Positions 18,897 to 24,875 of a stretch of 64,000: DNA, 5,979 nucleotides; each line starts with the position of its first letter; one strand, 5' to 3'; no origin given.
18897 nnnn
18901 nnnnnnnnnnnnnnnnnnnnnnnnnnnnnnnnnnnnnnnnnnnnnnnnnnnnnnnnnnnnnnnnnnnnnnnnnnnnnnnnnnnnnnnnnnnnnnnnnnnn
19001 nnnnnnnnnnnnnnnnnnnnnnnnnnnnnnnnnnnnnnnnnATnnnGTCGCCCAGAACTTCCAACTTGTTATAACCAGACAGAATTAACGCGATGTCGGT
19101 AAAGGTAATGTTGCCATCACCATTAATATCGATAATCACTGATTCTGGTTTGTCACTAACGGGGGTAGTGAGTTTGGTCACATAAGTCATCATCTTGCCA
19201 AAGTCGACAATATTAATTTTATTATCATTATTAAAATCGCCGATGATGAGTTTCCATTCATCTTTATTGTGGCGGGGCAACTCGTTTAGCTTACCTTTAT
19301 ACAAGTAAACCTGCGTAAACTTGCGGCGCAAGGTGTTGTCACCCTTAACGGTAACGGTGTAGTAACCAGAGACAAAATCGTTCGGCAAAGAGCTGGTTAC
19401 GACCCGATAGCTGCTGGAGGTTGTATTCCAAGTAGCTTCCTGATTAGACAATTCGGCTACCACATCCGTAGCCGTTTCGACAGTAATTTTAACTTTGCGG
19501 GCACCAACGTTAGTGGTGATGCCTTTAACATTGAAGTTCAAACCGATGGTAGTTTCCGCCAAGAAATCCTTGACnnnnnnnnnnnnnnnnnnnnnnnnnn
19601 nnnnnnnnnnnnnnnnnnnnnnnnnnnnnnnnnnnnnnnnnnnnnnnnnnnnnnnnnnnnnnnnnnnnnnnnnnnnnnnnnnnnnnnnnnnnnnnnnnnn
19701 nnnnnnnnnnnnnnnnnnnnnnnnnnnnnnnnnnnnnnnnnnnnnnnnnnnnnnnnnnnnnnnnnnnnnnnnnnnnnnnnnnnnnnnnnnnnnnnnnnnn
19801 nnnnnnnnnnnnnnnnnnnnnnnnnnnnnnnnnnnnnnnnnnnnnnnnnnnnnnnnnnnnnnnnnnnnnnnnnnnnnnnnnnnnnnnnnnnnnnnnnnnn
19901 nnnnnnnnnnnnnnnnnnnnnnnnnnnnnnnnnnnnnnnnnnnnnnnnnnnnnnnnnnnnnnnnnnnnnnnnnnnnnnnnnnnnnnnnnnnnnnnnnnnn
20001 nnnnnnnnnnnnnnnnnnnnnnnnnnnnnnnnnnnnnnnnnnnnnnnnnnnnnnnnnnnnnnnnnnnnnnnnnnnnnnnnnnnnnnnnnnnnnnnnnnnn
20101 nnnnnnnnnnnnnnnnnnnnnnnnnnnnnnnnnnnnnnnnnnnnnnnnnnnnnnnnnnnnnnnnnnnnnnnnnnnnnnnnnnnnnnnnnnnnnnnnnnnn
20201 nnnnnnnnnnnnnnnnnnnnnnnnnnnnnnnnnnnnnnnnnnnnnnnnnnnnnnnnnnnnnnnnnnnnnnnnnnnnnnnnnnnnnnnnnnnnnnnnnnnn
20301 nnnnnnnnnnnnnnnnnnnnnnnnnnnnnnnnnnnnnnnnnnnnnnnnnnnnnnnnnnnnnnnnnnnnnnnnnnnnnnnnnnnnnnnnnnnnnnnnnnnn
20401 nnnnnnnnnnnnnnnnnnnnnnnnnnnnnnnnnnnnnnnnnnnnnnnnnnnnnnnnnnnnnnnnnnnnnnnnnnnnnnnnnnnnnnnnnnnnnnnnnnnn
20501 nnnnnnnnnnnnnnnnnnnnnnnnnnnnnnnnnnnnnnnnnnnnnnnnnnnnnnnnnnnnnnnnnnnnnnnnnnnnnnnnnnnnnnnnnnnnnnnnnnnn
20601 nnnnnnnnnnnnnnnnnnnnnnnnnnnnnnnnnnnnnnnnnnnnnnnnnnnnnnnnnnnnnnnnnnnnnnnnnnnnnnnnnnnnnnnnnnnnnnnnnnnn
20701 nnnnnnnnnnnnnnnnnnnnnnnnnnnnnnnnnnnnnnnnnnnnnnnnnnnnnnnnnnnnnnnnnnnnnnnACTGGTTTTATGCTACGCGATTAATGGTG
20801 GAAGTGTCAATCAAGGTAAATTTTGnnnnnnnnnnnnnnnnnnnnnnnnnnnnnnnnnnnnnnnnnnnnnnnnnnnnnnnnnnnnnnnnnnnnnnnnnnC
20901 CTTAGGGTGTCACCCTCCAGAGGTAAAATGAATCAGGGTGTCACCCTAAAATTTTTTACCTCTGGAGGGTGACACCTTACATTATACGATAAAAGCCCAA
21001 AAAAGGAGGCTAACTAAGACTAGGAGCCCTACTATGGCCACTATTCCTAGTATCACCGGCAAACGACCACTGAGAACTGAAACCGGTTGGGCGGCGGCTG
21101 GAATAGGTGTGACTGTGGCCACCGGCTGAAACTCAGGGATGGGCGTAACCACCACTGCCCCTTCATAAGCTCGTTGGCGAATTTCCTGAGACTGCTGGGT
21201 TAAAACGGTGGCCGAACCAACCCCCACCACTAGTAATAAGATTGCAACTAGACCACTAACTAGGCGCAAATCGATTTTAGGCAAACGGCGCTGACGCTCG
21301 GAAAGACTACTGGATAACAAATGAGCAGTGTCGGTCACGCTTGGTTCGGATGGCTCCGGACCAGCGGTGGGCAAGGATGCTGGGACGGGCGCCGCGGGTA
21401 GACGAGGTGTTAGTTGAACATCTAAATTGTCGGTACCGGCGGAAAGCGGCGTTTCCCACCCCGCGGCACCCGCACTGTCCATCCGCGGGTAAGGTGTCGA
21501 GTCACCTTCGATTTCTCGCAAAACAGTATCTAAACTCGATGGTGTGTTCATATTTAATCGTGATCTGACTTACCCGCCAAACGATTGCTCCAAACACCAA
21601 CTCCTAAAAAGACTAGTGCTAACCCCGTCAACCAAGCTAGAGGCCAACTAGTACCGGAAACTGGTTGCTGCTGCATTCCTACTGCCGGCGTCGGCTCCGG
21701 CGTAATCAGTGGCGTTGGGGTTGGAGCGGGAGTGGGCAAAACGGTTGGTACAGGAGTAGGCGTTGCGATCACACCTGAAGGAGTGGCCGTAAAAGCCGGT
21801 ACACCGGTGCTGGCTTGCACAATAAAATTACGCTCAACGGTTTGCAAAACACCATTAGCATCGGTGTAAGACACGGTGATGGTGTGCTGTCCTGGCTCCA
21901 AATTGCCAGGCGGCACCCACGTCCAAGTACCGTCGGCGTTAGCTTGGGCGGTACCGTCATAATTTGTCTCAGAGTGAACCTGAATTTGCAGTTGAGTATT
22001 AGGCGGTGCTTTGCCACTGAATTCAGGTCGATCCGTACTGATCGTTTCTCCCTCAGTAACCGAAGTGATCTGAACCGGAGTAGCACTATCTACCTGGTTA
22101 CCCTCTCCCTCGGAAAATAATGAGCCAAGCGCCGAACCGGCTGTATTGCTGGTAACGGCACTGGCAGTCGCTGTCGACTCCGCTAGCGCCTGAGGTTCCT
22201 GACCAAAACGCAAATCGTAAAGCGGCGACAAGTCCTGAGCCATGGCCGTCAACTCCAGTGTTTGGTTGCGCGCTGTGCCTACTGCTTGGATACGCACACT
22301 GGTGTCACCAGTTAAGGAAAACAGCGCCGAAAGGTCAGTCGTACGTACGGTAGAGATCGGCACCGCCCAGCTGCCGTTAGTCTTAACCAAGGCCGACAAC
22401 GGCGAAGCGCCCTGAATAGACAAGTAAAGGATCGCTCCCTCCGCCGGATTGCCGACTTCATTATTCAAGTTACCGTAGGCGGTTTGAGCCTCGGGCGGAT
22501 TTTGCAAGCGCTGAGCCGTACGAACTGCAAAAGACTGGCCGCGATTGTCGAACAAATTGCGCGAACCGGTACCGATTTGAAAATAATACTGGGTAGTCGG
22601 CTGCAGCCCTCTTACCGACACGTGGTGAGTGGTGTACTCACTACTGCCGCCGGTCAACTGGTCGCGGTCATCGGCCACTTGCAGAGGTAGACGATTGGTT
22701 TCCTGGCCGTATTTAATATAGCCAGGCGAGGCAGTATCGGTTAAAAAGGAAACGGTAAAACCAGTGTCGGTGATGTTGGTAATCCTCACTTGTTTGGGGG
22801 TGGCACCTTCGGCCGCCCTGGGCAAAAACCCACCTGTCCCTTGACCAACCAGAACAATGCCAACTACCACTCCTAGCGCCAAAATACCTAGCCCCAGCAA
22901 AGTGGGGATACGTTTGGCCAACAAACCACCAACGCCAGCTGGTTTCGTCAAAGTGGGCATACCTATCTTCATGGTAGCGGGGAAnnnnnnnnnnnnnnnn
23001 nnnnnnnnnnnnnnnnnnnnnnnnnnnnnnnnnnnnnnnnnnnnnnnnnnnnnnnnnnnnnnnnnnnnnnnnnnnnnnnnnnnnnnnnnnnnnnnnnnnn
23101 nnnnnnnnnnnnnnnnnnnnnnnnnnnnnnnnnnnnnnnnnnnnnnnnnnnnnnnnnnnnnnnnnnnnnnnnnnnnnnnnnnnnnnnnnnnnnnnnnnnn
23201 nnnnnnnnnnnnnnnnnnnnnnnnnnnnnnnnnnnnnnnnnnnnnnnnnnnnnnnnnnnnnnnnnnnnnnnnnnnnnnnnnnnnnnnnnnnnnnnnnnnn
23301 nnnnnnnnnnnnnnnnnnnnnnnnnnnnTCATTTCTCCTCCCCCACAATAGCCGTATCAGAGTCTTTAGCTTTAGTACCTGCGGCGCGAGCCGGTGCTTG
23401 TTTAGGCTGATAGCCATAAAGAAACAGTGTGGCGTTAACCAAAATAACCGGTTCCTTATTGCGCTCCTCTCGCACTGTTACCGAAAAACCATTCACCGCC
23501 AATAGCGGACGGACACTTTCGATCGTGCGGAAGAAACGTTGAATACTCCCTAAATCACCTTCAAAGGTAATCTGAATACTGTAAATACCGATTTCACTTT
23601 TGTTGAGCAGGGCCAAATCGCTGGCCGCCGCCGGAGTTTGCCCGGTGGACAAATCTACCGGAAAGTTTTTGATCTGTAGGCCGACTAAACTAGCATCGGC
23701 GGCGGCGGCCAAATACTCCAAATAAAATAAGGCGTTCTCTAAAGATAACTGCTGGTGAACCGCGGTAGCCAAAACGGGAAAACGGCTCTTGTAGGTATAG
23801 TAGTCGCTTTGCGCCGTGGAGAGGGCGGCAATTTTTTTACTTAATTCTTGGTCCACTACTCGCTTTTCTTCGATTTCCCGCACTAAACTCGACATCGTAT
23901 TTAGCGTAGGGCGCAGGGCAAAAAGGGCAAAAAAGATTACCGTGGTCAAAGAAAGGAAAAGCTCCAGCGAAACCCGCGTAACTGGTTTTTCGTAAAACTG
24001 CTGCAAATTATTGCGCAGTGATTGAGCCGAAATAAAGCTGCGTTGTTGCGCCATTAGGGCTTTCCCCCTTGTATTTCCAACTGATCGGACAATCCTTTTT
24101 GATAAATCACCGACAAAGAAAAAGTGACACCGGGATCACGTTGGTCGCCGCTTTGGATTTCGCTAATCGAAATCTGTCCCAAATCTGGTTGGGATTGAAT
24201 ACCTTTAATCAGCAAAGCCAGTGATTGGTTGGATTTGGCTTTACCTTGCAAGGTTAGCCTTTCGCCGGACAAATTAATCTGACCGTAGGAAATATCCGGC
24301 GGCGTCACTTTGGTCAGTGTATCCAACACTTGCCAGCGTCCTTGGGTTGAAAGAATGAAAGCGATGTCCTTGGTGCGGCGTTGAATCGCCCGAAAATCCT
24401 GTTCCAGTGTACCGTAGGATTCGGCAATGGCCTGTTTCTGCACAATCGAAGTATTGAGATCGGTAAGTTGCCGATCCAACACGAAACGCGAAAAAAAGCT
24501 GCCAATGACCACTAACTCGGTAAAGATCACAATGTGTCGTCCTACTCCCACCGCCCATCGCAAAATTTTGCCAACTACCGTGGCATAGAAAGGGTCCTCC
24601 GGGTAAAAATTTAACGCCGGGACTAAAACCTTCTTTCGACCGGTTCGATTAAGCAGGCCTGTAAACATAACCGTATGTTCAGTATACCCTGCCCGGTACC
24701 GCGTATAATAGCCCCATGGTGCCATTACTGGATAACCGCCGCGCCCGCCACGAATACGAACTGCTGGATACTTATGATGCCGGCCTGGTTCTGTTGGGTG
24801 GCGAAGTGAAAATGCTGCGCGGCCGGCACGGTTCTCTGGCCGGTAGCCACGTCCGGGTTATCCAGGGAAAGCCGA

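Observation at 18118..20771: Dockerin-protein / cohesin-protein gene pair embedded in a surface-protein array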

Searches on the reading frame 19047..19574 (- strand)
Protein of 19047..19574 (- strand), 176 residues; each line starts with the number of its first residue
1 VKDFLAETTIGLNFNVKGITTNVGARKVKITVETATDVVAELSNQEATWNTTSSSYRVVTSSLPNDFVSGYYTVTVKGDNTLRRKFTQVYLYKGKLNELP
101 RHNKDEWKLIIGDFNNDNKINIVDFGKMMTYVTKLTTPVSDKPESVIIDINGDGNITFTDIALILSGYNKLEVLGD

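Call 73: search_solved_structures(query=A9, max_evalue=0.001, show_alignments=3)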
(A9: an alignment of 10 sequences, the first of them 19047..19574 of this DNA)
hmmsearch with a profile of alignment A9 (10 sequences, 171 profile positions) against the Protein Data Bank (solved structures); distinct sequences matched with E-value up to 0.001: 24.
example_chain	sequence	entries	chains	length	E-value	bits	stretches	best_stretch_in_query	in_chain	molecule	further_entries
2b59_B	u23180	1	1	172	1.4e-11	47.7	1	58-160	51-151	Cellulosomal scaffolding protein A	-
4wi0_B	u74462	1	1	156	3.1e-11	46.5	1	48-162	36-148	Cellulosomal scaffoldin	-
4u3s_B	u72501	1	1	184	4.6e-11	46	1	48-165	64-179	Cellulosomal scaffoldin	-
3kcp_A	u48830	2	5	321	6.3e-11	45.5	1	58-160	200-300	Cellulosomal-scaffolding protein A | Cellulosome anchoring protein cohesin region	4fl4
5g5d_B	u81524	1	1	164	4.5e-10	42.7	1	58-160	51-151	CELLULOSOMAL-SCAFFOLDING PROTEIN A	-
5k39_B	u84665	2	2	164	1.1e-07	35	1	69-166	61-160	Dockerin module from a protein of unknown function | Ig domain protein group 2 domain protein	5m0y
4cj0_A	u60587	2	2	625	3.7e-07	33.3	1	98-161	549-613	ENDOGLUCANASE D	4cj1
1clc_A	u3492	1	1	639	3.9e-07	33.2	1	98-161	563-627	ENDOGLUCANASE CELD; EC: 3.2.1.4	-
9qfa_A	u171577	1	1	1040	4.7e-07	32.9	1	100-161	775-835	Ruminococcus bromii Amy12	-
8ajy_B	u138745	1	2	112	1.4e-06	31.4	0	93-135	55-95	Dockerin from ScaH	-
4fl4_A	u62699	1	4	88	2.1e-06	30.8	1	108-161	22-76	Glycoside hydrolase family 9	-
2ccl_B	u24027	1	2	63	2.2e-06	30.8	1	106-163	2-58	ENDO-1,4-BETA-XYLANASE Y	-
2yik_A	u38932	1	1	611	1e-05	28.6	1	104-159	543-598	ENDOGLUCANASE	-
1ohz_B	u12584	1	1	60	1.5e-05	28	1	108-163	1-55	ENDO-1,4-BETA-XYLANASE Y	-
2y3n_B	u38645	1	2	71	1.7e-05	27.8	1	107-163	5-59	CELLULOSOMAL FAMILY-48 PROCESSIVE GLYCOSIDE HYDROLASE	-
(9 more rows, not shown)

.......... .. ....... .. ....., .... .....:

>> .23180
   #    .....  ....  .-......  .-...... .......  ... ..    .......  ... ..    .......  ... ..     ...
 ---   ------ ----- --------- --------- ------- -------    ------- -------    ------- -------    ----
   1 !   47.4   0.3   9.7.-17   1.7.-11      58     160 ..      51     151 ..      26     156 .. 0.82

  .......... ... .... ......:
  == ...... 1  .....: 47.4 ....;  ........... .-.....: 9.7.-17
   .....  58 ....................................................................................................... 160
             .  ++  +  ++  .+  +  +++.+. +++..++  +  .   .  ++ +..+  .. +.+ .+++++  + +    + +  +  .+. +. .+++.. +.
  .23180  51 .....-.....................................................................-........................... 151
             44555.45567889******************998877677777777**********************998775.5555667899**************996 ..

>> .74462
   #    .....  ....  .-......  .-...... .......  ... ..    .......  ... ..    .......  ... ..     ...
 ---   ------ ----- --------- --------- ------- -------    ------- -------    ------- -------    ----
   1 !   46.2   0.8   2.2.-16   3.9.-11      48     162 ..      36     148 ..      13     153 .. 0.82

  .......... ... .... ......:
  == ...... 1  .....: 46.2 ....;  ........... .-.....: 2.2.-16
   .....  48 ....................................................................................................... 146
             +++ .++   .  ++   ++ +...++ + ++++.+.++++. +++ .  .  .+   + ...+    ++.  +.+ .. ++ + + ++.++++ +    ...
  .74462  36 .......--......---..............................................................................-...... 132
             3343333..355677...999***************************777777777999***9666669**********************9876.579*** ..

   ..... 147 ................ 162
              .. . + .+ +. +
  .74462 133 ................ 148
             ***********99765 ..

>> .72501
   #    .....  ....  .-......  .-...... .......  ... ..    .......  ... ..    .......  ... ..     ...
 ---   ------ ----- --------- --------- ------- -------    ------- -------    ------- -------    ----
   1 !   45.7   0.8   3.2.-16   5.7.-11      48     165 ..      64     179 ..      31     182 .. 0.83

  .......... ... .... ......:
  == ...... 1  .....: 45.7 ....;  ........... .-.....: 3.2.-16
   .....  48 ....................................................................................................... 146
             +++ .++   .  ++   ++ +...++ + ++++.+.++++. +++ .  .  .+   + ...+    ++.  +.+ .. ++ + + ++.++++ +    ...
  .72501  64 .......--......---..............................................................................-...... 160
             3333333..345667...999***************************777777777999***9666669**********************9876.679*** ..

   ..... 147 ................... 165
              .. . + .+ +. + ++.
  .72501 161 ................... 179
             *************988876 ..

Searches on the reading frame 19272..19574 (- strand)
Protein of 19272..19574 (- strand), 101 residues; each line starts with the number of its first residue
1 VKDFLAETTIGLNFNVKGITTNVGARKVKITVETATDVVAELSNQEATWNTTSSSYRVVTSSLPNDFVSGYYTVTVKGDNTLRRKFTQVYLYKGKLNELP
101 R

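Call 70: search_solved_structures(query=A8, max_evalue=10, show_alignments=1)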
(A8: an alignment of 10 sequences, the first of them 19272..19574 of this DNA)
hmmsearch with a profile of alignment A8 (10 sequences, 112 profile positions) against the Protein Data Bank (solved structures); distinct sequences matched with E-value up to 10: 3.
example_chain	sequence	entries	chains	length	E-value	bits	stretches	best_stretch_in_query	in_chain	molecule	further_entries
4wi0_B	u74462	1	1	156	0.032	17.5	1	54-104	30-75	Cellulosomal scaffoldin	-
4u3s_B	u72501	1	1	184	0.056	16.7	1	56-104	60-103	Cellulosomal scaffoldin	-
6m8t_A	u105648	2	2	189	0.43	13.9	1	68-109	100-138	Flavin prenyltransferase UbiX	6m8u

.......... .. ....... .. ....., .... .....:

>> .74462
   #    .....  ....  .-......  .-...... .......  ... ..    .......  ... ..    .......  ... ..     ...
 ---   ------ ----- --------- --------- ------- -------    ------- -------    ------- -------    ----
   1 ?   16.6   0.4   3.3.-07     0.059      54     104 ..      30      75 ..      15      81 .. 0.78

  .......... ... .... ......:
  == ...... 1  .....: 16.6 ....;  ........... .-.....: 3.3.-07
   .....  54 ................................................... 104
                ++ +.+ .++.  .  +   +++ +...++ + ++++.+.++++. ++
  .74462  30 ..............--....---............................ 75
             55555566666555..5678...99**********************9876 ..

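Call 71: search_protein_families(library=pfam, alignment_id=A8, max_evalue=1)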
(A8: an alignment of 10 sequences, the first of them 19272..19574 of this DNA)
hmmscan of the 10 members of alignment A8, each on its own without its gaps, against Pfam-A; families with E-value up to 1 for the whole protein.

A. member 1, window:19272-19574:- (101 aa): 5 families
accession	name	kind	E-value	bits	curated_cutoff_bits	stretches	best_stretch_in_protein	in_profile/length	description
PF05506.17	PLipase_C_C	-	0.025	15.9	24.4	1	21-86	19-77/80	Bacterial phospholipase C, C-terminal domain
PF21226.3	MalQ_N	-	0.08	13.8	24.1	1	26-79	25-79/91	MalQ N-terminal beta sandwich domain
PF01835.25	MG2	-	0.1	13.4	32.8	1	26-84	34-88/96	MG2 domain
PF01833.30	TIG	-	0.16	12.4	20.9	0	9-71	21-79/84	IPT/TIG domain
PF11825.13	Nuc_recep-AF1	-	0.17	12.3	27.3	1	31-70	25-64/114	Nuclear/hormone receptor activator site AF-1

B. families by the number of members that match (of 10 scanned): 16 families
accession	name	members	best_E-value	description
PF13620.12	CarboxypepD_reg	2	1.5e-05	Carboxypeptidase regulatory-like domain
PF17210.9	SdrD_B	1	0.00022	SdrD B-like domain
PF13715.12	CarbopepD_reg_2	1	0.017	CarboxypepD_reg-like domain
PF05506.17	PLipase_C_C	1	0.025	Bacterial phospholipase C, C-terminal domain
PF23449.2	CBM-like_CFAP184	1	0.025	CFAP184 CBM-like domain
PF24249.1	DUF7452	1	0.042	Domain of unknown function (DUF7452)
PF11558.13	HET-s_218-289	1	0.046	Het-s 218-289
PF20495.3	DUF6727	1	0.051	Family of unknown function (DUF6727)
PF11858.14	DUF3378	1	0.075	Domain of unknown function (DUF3378)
PF21226.3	MalQ_N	1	0.08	MalQ N-terminal beta sandwich domain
PF01835.25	MG2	1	0.1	MG2 domain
PF09134.16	Invasin_D3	1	0.11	Invasin, domain 3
PF11330.14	30K_MP_C_Ter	1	0.15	C-Terminal of 30K viral movement proteins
PF01833.30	TIG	1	0.16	IPT/TIG domain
PF11825.13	Nuc_recep-AF1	1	0.17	Nuclear/hormone receptor activator site AF-1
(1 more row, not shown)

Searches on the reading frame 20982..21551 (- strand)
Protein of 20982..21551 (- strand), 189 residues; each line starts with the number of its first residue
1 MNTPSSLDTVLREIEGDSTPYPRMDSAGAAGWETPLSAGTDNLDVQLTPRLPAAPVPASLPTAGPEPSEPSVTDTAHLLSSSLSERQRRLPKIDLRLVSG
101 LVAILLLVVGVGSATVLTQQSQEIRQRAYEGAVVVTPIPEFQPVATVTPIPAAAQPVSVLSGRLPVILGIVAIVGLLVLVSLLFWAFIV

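Call 3: search_protein_families(library=pfam, proteins=[window:20982-21551:-], max_evalue=1)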
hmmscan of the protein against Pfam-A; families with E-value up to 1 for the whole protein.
window:20982-21551:- (189 aa): 0 families

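Call 15: search_protein_families(library=ncbifam, proteins=[window:20982-21551:-], max_evalue=1)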
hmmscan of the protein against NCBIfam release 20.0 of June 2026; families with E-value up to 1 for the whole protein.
window:20982-21551:- (189 aa): 1 family
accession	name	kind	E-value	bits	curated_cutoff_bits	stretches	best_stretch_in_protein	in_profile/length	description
NF041460.1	kinGactiv_GlnX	equivalog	0.013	14.4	780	1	83-136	227-279/439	protein kinase G-activating protein GlnX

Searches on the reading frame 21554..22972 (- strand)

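Call 3: search_protein_families(library=pfam, proteins=[window:21554-22972:-], max_evalue=1)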
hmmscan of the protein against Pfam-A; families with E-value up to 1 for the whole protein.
window:21554-22972:- (472 aa): 8 families
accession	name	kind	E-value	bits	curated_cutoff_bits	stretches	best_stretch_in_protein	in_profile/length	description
PF16656.11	Pur_ac_phosph_N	-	9.4e-11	42.6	30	1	59-138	1-83/93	Purple acid Phosphatase, N-terminal domain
PF19077.6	Big_13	-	4.1e-10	40.5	27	1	310-380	23-94/102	Bacterial Ig-like domain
PF00041.27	fn3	-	0.00022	21.8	25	1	58-135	2-68/84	Fibronectin type III domain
PF17892.7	Cadherin_5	-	0.0012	19.1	26.5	1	325-384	38-96/98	Cadherin-like domain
PF17963.7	Big_9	-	0.004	18.5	23.6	1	302-378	10-83/89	Bacterial Ig domain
PF16655.11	PhoD_N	-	0.012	16.6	30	1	104-137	48-80/90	PhoD-like phosphatase, N-terminal domain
PF06832.18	BiPBP_C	-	0.014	15.7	26.8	1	292-379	4-88/90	Penicillin-Binding Protein C-terminus Family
PF09458.16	H_lectin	-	0.16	12.5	24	1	61-78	34-51/67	H-type lectin domain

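Call 15: search_protein_families(library=ncbifam, proteins=[window:21554-22972:-], max_evalue=1)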
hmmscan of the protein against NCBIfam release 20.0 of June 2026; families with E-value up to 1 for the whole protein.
window:21554-22972:- (472 aa): 5 families
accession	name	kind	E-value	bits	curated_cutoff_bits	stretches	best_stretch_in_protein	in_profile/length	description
NF033510.3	Ca_tandemer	repeat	2.7e-08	34.1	50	1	293-375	5-94/96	Ca2+-stabilized repeat-containing adhesin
NF040520.1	Ig_like_BLP2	equivalog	0.0001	20.6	750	1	303-384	527-606/730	Ig-like repeat protein Blp2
NF033186.1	internalin_K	exception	0.0008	18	1100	1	271-426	395-545/604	class 1 internalin InlK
NF012211.1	tand_rpt_95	domain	0.0068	16.3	90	1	327-389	26-88/98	tandem-95 repeat protein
NF037973.1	metallo_SslE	exception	0.52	7.5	3000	1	403-437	52-86/1519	lipoprotein metalloprotease SslE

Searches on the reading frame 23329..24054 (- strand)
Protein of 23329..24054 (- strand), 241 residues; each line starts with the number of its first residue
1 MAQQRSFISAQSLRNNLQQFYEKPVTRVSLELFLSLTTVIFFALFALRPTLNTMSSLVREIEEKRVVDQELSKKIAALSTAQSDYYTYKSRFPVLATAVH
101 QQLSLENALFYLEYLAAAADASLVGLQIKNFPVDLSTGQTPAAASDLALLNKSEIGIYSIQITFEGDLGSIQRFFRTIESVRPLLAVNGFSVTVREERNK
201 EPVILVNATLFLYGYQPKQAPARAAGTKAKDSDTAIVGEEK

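Call 3: search_protein_families(library=pfam, proteins=[window:23329-24054:-], max_evalue=1)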
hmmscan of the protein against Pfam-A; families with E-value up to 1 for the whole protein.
window:23329-24054:- (241 aa): 1 family
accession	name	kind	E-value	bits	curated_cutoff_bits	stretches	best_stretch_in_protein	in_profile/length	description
PF10741.14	T2SSM_b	-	0.0075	16.6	21.7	1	159-200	52-95/111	Type II secretion system (T2SS), protein M subtype b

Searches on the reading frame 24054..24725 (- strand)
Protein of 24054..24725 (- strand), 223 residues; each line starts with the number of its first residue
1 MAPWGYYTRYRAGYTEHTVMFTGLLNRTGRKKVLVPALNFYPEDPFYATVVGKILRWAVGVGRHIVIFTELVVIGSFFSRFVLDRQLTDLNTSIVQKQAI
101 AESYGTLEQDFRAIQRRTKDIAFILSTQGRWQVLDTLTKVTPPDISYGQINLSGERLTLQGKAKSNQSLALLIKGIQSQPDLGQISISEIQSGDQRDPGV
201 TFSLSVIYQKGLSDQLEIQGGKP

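Call 3: search_protein_families(library=pfam, proteins=[window:24054-24725:-], max_evalue=1)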
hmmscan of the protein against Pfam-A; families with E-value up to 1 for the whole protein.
window:24054-24725:- (223 aa): 1 family
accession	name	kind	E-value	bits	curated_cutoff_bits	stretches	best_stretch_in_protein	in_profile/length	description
PF05137.18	PilN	-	2.1e-12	47.3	22.8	1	132-206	1-76/78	Fimbrial assembly protein (PilN)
